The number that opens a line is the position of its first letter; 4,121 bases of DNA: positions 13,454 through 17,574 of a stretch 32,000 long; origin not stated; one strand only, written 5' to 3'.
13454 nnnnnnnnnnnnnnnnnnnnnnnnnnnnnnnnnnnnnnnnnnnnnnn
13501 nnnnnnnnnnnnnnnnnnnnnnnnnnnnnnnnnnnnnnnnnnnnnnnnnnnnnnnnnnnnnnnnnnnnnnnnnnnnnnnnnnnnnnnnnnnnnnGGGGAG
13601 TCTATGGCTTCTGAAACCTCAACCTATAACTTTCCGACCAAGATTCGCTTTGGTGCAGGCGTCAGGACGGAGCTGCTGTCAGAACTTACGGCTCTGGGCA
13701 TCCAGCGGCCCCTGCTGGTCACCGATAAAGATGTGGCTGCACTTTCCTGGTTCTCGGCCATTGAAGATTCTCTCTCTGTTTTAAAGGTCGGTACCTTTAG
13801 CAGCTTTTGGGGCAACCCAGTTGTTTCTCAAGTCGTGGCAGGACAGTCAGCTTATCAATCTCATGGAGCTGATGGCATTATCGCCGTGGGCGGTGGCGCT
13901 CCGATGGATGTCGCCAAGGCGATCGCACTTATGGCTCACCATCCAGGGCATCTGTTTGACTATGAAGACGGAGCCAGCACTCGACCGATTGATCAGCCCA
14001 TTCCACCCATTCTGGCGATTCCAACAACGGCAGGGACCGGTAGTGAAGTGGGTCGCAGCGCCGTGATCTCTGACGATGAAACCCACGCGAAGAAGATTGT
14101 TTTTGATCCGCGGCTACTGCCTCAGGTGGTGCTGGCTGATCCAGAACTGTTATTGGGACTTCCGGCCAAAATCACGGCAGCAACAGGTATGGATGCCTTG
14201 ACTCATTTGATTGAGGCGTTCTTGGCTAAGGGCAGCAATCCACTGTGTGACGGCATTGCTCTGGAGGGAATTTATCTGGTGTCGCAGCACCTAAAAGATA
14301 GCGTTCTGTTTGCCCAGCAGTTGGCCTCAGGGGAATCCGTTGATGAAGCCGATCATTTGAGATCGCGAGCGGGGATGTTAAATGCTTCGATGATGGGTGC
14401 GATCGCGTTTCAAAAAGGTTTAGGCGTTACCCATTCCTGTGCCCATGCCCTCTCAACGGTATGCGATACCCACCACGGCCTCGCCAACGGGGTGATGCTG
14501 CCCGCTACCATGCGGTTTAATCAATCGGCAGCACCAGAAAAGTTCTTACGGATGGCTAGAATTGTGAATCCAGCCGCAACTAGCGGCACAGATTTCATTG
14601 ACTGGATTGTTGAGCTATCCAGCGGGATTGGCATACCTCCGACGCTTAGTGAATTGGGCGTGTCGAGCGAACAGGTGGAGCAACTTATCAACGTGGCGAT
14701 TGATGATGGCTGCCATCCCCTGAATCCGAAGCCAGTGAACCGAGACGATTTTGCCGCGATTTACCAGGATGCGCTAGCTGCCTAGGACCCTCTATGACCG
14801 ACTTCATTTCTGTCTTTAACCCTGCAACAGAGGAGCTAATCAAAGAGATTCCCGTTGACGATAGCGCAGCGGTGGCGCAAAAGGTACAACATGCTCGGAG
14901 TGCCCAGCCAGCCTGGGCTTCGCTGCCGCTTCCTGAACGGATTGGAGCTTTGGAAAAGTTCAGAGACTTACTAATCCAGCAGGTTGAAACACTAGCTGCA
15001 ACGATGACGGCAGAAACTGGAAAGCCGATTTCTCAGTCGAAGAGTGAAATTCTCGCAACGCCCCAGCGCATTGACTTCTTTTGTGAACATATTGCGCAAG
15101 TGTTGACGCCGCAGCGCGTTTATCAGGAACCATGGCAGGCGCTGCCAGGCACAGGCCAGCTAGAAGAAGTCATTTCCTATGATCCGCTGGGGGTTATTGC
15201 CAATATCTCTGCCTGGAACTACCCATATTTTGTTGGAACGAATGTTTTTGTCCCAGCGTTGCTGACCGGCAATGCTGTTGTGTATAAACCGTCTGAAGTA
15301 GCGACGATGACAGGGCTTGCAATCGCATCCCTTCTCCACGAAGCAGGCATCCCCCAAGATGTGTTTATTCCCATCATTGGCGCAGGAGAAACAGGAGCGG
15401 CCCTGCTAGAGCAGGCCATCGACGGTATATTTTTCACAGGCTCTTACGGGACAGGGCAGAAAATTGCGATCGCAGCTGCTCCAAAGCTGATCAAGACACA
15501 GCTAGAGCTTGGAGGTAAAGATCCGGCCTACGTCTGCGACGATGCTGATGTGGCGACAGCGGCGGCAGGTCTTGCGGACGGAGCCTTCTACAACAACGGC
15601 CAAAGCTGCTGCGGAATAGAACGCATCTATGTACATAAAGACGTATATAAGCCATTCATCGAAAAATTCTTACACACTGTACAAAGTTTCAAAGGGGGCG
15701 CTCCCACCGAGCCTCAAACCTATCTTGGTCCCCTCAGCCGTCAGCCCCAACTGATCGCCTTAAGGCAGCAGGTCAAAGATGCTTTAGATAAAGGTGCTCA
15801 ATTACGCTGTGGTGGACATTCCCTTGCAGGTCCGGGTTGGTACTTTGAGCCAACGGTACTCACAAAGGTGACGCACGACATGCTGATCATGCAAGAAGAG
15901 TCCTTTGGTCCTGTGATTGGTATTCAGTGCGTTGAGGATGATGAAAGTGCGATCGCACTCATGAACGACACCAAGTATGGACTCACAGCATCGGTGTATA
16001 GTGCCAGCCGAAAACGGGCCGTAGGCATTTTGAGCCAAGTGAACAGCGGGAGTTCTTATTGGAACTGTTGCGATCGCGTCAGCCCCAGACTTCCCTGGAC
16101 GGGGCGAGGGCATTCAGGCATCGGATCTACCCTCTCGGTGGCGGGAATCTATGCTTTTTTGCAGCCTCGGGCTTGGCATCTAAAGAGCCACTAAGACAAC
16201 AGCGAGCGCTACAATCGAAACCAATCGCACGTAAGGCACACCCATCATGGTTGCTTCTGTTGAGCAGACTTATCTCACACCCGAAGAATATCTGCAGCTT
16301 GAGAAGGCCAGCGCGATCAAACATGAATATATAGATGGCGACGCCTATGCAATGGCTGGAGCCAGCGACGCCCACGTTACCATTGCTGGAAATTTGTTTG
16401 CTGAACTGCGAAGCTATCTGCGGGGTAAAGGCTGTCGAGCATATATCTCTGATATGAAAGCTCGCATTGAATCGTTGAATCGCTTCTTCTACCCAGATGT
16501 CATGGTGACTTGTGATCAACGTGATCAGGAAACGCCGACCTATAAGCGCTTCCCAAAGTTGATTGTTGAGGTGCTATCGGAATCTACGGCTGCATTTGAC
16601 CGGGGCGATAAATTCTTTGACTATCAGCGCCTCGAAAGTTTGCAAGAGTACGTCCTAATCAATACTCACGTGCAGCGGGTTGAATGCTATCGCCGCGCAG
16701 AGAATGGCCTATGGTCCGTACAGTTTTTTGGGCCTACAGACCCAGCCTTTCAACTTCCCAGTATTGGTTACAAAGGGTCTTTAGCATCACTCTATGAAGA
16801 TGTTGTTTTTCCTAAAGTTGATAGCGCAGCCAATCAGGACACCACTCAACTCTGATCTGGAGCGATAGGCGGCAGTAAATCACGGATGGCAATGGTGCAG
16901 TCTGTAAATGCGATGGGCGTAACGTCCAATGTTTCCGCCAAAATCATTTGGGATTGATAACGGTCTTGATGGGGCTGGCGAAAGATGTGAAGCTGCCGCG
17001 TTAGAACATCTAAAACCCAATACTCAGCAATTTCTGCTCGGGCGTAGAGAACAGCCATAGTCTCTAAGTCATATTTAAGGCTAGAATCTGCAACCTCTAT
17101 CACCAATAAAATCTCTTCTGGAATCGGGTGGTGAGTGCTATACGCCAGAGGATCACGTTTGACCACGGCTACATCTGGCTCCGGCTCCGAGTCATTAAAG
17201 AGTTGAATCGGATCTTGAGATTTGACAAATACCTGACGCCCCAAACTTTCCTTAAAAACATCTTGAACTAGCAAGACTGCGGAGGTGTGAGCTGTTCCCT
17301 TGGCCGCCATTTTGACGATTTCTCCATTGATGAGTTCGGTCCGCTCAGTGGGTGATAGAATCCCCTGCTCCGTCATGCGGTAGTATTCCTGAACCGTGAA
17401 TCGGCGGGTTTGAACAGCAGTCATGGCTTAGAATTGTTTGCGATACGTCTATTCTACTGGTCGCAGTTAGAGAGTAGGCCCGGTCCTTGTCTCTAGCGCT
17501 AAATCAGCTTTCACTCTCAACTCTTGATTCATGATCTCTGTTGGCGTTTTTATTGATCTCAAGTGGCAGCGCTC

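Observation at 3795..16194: Candidate gamma-glutamylation-dependent amine/amino-alcohol uptake and catabolism locus in a cyanobacterium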

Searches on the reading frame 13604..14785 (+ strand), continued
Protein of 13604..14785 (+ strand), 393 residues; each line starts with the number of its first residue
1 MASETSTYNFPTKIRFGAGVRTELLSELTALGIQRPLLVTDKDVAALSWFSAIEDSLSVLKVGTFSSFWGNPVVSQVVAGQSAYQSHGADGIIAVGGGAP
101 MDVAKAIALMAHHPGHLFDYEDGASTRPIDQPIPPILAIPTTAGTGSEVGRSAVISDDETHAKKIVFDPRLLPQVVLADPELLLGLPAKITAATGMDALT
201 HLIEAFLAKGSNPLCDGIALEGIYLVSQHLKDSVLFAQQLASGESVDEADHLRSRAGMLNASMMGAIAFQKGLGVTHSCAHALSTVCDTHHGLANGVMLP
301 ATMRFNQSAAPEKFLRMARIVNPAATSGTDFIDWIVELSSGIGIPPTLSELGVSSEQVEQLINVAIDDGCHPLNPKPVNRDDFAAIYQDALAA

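Call 76: search_protein_families(library=ncbifam, proteins=[L086:5205-6566:+, L087:4220-5590:+, L087:8151-8867:+, L086:7989-9134:+, L086:6604-7992:+], max_evalue=1e-30)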
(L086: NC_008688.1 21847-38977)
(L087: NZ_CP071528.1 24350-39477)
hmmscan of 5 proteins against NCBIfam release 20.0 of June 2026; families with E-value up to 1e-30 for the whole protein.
L086:5205-6566:+ (453 aa): 4 families
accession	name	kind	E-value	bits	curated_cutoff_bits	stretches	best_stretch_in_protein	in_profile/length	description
TIGR00653.1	GlnA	equivalog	6.2e-80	269.1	429.15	1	64-449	50-460/462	type I glutamate--ammonia ligase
TIGR03105.1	gln_synth_III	equivalog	3.9e-74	249.7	469.6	1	76-448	56-432/435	type III glutamate--ammonia ligase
NF045547.1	GGputSyn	equivalog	5.8e-70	236.2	650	1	9-445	4-438/438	gamma-glutamylputrescine synthetase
NF007006.0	PRK09469.1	equivalog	9.8e-41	139.8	845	1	196-441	204-458/469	glutamate--ammonia ligase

L087:4220-5590:+ (456 aa): 3 families
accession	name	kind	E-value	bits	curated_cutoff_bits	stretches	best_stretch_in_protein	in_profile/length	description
TIGR00653.1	GlnA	equivalog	4.5e-63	213.6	429.15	1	108-453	91-461/462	type I glutamate--ammonia ligase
TIGR03105.1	gln_synth_III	equivalog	1.8e-57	194.8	469.6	1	111-453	89-434/435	type III glutamate--ammonia ligase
NF045547.1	GGputSyn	equivalog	8.5e-50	169.7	650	1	11-448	3-438/438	gamma-glutamylputrescine synthetase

L087:8151-8867:+ (238 aa): 2 families
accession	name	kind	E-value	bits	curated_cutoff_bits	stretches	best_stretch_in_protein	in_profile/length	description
NF004212.0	PRK05665.1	equivalog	4.7e-67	226.2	309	1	2-236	4-238/241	amidotransferase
NF006562.0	PRK09065.1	equivalog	1.4e-36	126.3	205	1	6-228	9-231/242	glutamine amidotransferase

L086:7989-9134:+ (381 aa): 11 families
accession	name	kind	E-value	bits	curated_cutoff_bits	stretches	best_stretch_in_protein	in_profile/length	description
NF058672.1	4HyButDHCUPNE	equivalog_domain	9.7e-107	357.4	500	1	7-381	4-378/378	4-hydroxybutyrate dehydrogenase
TIGR02638.1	lactal_redase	equivalog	4.2e-79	266.1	523.15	1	12-377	9-379/379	lactaldehyde reductase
NF041833.1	Fe_ADH_ErcA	equivalog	2.2e-73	247.6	550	1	15-379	13-380/382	alcohol dehydrogenase-like regulatory protein ErcA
NF053866.1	CholDhdGbsBBac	equivalog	4.7e-73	246.1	550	1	6-380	11-390/392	choline dehydrogenase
NF007911.0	PRK10624.1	equivalog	7e-71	239.2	537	1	12-380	10-381/382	lactaldehyde reductase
NF010378.0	PRK13805.1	equivalog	7e-64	216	951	1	9-371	461-854/872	bifunctional acetaldehyde-CoA/alcohol dehydrogenase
NF007363.0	PRK09860.1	equivalog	1.1e-56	192.7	581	1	19-381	18-383/383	L-threonine dehydrogenase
NF011998.0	PRK15454.1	equivalog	3.4e-53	180.8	556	1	7-376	24-390/395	ethanolamine utilization ethanol dehydrogenase EutG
NF050025.1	SulfAcetaldRedSarD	equivalog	1.2e-52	179.1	700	1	13-373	11-377/385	sulfoacetaldehyde reductase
TIGR03405.1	Phn_Fe-ADH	equivalog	3.4e-44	151.1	423.7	1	10-357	4-345/355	iron-containing alcohol dehydrogenase PsrA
TIGR04266.1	NDMA_methanol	equivalog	1.5e-38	132.7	625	1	26-315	32-321/420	NDMA-dependent methanol dehydrogenase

L086:6604-7992:+ (462 aa): 34 families (the best 25 are shown)
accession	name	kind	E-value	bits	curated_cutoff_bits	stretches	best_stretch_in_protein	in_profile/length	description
NF006916.0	PRK09407.1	equivalog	7.2e-94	315.2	521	1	3-445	34-473/526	succinic semialdehyde dehydrogenase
NF010000.0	PRK13473.1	subfamily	4.3e-90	302.6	615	1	4-446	18-461/475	aminobutyraldehyde dehydrogenase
TIGR01804.1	BADH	equivalog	8.2e-86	288.3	668.6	1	3-442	13-456/467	betaine-aldehyde dehydrogenase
NF042989.1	AldDh_AldH_Clos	equivalog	3.7e-81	273.2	800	1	4-446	2-446/458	aldehyde dehydrogenase AldH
NF006915.0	PRK09406.1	equivalog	5e-79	266.3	730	1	4-446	2-445/457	NADP-dependent succinic semialdehyde dehydrogenase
NF045736.1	PaDhStyDRhodo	equivalog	5e-78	262.7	800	1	3-453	18-473/479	phenylacetaldehyde dehydrogenase StyD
NF009725.0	PRK13252.1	equivalog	7.2e-78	262.2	593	1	3-439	22-461/488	betaine-aldehyde dehydrogenase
TIGR02299.1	HpaE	equivalog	6.9e-76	255.8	638.35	1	4-438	17-457/488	5-carboxymethyl-2-hydroxymuconate semialdehyde dehydrogenase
NF007497.0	PRK10090.1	equivalog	1.4e-75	254.9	500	1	3-439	22-459/480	aldehyde dehydrogenase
TIGR03216.1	OH_muco_semi_DH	equivalog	2.9e-75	253.7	693.25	1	3-438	14-460/481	2-hydroxymuconic semialdehyde dehydrogenase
NF045735.1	PaDhStyDPseudo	equivalog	3.3e-75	253.6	850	1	3-438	18-462/483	phenylacetaldehyde dehydrogenase StyD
NF010575.0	PRK13968.1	equivalog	2.9e-74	250.9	855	1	7-446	11-448/462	succinate-semialdehyde dehydrogenase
TIGR01780.1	SSADH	subfamily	1.6e-71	241.5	646.35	1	9-442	3-437/448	succinate-semialdehyde dehydrogenase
NF052305.1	DioxValDhHalo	equivalog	1e-67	229.1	750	1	3-419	20-440/483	2,5-dioxovalerate dehydrogenase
NF042993.1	AlphKGSA_gudD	equivalog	1.2e-65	222.2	770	1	4-418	20-439/481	alpha-ketoglutaric semialdehyde dehydrogenase GucD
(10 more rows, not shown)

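Call 80: search_solved_structures(query=L086:5205-6566:+, max_evalue=1e-40)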
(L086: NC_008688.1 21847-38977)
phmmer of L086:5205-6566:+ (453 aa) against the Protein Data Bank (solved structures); distinct sequences matched with E-value up to 1e-40: 22.
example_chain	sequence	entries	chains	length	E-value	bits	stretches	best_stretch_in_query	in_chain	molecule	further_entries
5dm3_A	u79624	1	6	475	3e-180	603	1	4-452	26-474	L-glutamine synthetase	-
11zs_A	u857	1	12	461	7.5e-165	552.3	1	4-452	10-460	Glutamine synthetase, catalytic domain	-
8ool_A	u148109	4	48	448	4.2e-61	210.4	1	78-446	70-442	Glutamine synthetase from Methanothermococcus thermolithotrophicus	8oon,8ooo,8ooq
8oow_A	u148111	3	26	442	1.8e-59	205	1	79-449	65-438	Glutamine synthetase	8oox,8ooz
8s59_O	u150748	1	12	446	3.8e-56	194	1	80-448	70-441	Glutamine synthetase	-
7tdp_A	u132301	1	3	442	4e-56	194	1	79-445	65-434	Glutamine synthetase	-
8tfb_A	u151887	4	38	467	4.3e-56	193.9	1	80-448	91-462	Glutamine synthetase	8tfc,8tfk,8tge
7tfa_B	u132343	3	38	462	4.5e-56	193.8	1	79-445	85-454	Glutamine synthetase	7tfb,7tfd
8ufj_A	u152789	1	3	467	5.9e-56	193.4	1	80-448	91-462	Glutamine synthetase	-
4lnf_A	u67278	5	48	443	1e-53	186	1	79-446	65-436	Glutamine synthetase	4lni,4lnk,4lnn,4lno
4s0r_A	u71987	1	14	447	1e-53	186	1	79-446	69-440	Glutamine synthetase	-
7tfc_A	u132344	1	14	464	1.1e-53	185.9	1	79-446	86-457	Glutamine synthetase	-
7ten_A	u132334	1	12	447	6e-52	180.2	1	80-447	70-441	Glutamine synthetase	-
7tf9_A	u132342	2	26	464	6.3e-52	180.1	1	80-447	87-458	Glutamine synthetase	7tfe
7tf6_A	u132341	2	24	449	6.4e-52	180.1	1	79-446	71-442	Glutamine synthetase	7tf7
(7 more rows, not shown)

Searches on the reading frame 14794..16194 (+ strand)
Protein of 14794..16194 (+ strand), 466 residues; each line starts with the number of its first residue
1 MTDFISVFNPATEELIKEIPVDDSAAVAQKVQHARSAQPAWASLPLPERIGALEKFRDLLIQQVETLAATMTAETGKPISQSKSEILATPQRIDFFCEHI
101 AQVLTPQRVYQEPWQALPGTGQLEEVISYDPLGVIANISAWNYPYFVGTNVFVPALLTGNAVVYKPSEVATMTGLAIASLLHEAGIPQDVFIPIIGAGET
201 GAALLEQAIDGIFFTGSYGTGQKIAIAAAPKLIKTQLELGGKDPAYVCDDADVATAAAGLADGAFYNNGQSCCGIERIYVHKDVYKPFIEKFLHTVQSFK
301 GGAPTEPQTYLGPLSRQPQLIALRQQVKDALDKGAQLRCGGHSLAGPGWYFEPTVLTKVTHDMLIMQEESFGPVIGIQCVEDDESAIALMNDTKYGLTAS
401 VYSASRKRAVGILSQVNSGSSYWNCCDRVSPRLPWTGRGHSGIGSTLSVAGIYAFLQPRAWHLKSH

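Call 5: search_protein_families(library=ncbifam, proteins=[window:14794-16194:+])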
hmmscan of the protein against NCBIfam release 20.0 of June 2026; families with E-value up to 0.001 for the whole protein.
window:14794-16194:+ (466 aa): 44 families (the best 25 are shown)
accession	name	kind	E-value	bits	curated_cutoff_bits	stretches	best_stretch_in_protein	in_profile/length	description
NF006916.0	PRK09407.1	equivalog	8.3e-112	374.4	521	1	5-457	36-486/526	succinic semialdehyde dehydrogenase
NF010000.0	PRK13473.1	subfamily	7.1e-93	311.8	615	1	6-459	20-468/475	aminobutyraldehyde dehydrogenase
NF009725.0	PRK13252.1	equivalog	8.4e-93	311.4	593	1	4-457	23-473/488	betaine-aldehyde dehydrogenase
TIGR01804.1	BADH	equivalog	1.1e-92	310.9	668.6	1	5-455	15-463/467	betaine-aldehyde dehydrogenase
NF007497.0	PRK10090.1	equivalog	9.8e-92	308.2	500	1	3-464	22-478/480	aldehyde dehydrogenase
NF006915.0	PRK09406.1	equivalog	1.5e-90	304.3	730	1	5-456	3-449/457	NADP-dependent succinic semialdehyde dehydrogenase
NF045736.1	PaDhStyDRhodo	equivalog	1.2e-82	277.9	800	1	7-454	22-468/479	phenylacetaldehyde dehydrogenase StyD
TIGR01780.1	SSADH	subfamily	1.1e-81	275.1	646.35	1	7-457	1-446/448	succinate-semialdehyde dehydrogenase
TIGR02299.1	HpaE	equivalog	2.5e-80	270.4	638.35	1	7-445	20-458/488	5-carboxymethyl-2-hydroxymuconate semialdehyde dehydrogenase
NF045735.1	PaDhStyDPseudo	equivalog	3.7e-78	263.3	850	1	5-457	20-475/483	phenylacetaldehyde dehydrogenase StyD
NF042993.1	AlphKGSA_gudD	equivalog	7.4e-78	262.4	770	1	6-419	22-434/481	alpha-ketoglutaric semialdehyde dehydrogenase GucD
NF042989.1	AldDh_AldH_Clos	equivalog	1.3e-77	261.5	800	1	5-457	3-451/458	aldehyde dehydrogenase AldH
NF052305.1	DioxValDhHalo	equivalog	2.8e-76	257.3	750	1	4-420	21-435/483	2,5-dioxovalerate dehydrogenase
NF010575.0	PRK13968.1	equivalog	2e-75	254.7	855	1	3-456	8-452/462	succinate-semialdehyde dehydrogenase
TIGR03374.1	ABALDH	equivalog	9.2e-74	248.9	909.3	1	5-453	18-461/472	aminobutyraldehyde dehydrogenase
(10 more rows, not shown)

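Call 6: search_protein_families(library=pfam, proteins=[window:14794-16194:+])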
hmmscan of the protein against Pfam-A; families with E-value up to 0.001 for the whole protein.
window:14794-16194:+ (466 aa): 1 family
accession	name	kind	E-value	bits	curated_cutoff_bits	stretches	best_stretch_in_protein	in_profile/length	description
PF00171.27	Aldedh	-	1.9e-127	426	23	1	5-459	9-459/461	Aldehyde dehydrogenase family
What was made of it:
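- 14794..16194 (+): Aldehyde dehydrogenase, predicted gamma-glutamyl-amino-aldehyde dehydrogenase. Pfam Aldedh, E = 1.9e-127 (call 6).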

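Call 45: search_dna_similar(query=window:14794-16194:+, collection=plasmids, mode=protein, max_rows=25, max_evalue=1e-60)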
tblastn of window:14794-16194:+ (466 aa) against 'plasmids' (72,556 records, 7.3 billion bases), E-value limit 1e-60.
Records with a match: 205; places in all: 216; records where one place covers at least 80% of the query: 204.
Best place of each record, by identity: <60% 205.
By first word of the organism name: Sinorhizobium 61; Rhizobium 30; Paracoccus 14; Mesorhizobium 8; Thermus 7; Acinetobacter 6; Agrobacterium 5; Haloferax 5; Halorussus 5; Escherichia 5; and 33 more.
By predicted mobility (MOB-suite, as given by PLSDB): non-mobilizable 99; mobilizable 60; conjugative 46.
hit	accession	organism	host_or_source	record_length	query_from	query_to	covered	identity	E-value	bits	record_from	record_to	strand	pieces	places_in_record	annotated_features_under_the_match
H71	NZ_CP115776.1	Paracoccus albus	cell culture,sediment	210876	1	464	100%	37.9%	1e-84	291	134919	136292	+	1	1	aldehyde dehydrogenase family protein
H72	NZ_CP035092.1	Paracoccus denitrificans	Homo sapiens,cell culture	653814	1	464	100%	37.9%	1e-77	271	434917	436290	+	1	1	aldehyde dehydrogenase family protein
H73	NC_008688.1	Paracoccus denitrificans PD1222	-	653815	1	464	100%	37.9%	1e-77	271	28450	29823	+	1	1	aldehyde dehydrogenase family protein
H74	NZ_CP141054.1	Paracoccus denitrificans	-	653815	1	464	100%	37.9%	1e-77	271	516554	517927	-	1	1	aldehyde dehydrogenase family protein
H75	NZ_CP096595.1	Paracoccus denitrificans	mixed culture,activated sludge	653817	1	464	100%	37.9%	1e-77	271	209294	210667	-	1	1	aldehyde dehydrogenase family protein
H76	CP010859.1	Marinovum algicola DG 898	-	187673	1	465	100%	37.4%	2e-77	270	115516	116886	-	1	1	NAD-dependent aldehyde dehydrogenase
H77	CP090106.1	Sinorhizobium meliloti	Medicago,Cell culture,Plant nodule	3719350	4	465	99%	37.6%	2e-81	282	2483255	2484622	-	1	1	aldehyde dehydrogenase family protein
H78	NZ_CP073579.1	Photobacterium sp. GJ3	-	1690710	1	465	100%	37.3%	6e-84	289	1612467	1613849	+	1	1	record has no annotation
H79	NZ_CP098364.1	Paracoccus sp. TOH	cell cuture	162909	2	465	100%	37.1%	1e-73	259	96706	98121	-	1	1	aldehyde dehydrogenase family protein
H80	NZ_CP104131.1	Sinorhizobium sp. K101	Phaseolus vulgaris,cell ...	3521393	4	465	99%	37.2%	9e-81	280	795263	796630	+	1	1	none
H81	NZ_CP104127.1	Sinorhizobium sp. M103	Phaseolus vulgaris,cell ...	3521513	4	465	99%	37.2%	9e-81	280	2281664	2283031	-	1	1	none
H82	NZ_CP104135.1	Sinorhizobium sp. C101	Phaseolus vulgaris,cell ...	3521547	4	465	99%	37.2%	9e-81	280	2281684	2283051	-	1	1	none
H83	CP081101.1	Rhodobacteraceae bacterium M382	-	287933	1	465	100%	36.8%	8e-80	277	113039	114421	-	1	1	aldehyde dehydrogenase family protein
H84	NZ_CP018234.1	Rhizobium leguminosarum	Vavilovia formosa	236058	1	464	100%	36.3%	4e-80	278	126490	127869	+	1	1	aldehyde dehydrogenase family protein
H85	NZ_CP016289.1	Rhizobium leguminosarum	Vavilovia formosa,cell culture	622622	1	464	100%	36.3%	2e-79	276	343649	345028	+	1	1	aldehyde dehydrogenase family protein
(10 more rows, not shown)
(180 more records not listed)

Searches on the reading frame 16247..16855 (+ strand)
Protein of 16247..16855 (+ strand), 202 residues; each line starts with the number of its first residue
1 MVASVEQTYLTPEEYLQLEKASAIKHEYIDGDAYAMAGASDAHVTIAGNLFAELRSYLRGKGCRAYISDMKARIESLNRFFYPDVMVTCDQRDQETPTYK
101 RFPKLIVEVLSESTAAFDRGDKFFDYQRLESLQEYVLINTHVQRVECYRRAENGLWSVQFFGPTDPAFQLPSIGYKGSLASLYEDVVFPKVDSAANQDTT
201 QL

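Call 5: search_protein_families(library=ncbifam, proteins=[window:16247-16855:+])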
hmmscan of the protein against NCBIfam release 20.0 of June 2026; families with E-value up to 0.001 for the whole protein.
window:16247-16855:+ (202 aa): 0 families

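Call 6: search_protein_families(library=pfam, proteins=[window:16247-16855:+])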
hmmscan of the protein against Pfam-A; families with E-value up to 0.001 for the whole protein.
window:16247-16855:+ (202 aa): 1 family
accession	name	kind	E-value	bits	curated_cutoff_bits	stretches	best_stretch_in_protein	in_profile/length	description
PF05685.18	Uma2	-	8.6e-39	133.2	27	1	12-165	1-155/172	Putative restriction endonuclease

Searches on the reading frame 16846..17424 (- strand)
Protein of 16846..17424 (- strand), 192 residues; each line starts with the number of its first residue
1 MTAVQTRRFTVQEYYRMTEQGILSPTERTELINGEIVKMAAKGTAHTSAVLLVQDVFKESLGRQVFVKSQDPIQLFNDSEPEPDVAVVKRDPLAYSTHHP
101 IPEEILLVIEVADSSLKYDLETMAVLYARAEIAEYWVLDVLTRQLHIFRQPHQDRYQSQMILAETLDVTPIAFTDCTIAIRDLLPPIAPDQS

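Call 5: search_protein_families(library=ncbifam, proteins=[window:16846-17424:-])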
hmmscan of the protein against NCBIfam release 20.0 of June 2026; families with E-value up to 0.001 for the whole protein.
window:16846-17424:- (192 aa): 0 families

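Call 6: search_protein_families(library=pfam, proteins=[window:16846-17424:-])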
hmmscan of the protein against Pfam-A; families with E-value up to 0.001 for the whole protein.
window:16846-17424:- (192 aa): 1 family
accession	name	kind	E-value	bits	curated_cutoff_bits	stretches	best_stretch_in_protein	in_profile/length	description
PF05685.18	Uma2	-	3.3e-34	118.3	27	1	11-168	1-160/172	Putative restriction endonuclease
